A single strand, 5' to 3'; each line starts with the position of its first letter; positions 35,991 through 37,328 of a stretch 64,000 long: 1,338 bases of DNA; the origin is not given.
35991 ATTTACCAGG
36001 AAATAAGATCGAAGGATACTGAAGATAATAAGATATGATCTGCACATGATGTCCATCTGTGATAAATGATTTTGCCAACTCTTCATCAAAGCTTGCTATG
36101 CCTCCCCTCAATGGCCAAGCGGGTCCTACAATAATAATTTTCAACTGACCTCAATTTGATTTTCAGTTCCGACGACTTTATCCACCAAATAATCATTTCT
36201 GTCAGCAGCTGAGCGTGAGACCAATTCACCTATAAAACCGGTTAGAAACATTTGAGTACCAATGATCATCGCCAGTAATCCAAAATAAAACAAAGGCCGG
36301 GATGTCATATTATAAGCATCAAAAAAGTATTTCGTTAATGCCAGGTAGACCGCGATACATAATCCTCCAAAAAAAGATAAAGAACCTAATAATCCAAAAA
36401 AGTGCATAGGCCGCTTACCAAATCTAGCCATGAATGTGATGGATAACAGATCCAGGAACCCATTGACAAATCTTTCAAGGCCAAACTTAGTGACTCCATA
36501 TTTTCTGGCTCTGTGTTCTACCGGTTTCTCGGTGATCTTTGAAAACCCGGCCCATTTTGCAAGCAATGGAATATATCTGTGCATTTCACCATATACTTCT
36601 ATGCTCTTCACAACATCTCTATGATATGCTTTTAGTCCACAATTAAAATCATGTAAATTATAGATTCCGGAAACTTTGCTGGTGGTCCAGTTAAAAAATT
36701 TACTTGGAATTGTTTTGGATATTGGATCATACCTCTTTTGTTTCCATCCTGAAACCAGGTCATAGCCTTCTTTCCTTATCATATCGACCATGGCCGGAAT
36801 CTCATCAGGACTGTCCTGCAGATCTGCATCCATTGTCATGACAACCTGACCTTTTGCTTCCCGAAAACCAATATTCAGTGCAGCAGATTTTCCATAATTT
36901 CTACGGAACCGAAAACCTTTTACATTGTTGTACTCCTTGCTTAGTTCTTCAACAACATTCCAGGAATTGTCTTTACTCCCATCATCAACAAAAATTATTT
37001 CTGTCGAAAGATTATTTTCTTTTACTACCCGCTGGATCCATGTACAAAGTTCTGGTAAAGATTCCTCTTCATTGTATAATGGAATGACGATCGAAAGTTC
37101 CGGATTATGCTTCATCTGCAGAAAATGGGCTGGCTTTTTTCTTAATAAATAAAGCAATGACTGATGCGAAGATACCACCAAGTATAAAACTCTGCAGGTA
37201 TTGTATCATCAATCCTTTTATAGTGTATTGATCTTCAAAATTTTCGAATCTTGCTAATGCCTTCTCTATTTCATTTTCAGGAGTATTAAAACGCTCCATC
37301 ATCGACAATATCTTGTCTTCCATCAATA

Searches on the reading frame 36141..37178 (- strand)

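Call 77: search_protein_families(library=pfam, proteins=[window:36141-37178:-], max_evalue=0.00001)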
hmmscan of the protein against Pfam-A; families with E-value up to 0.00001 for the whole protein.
window:36141-37178:- (345 aa): 3 families
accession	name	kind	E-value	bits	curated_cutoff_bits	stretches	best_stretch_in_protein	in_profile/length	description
PF00535.33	Glycos_transf_2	-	5.6e-36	124.4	23.3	1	29-192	1-166/168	Glycosyl transferase family 2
PF10111.15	Glyco_tranf_2_2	-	7.7e-10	39.2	27.3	1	29-135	1-107/276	Glycosyltransferase like family 2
PF13641.12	Glyco_tranf_2_3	-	4.7e-08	33.8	27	1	26-146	1-123/230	Glycosyltransferase like family 2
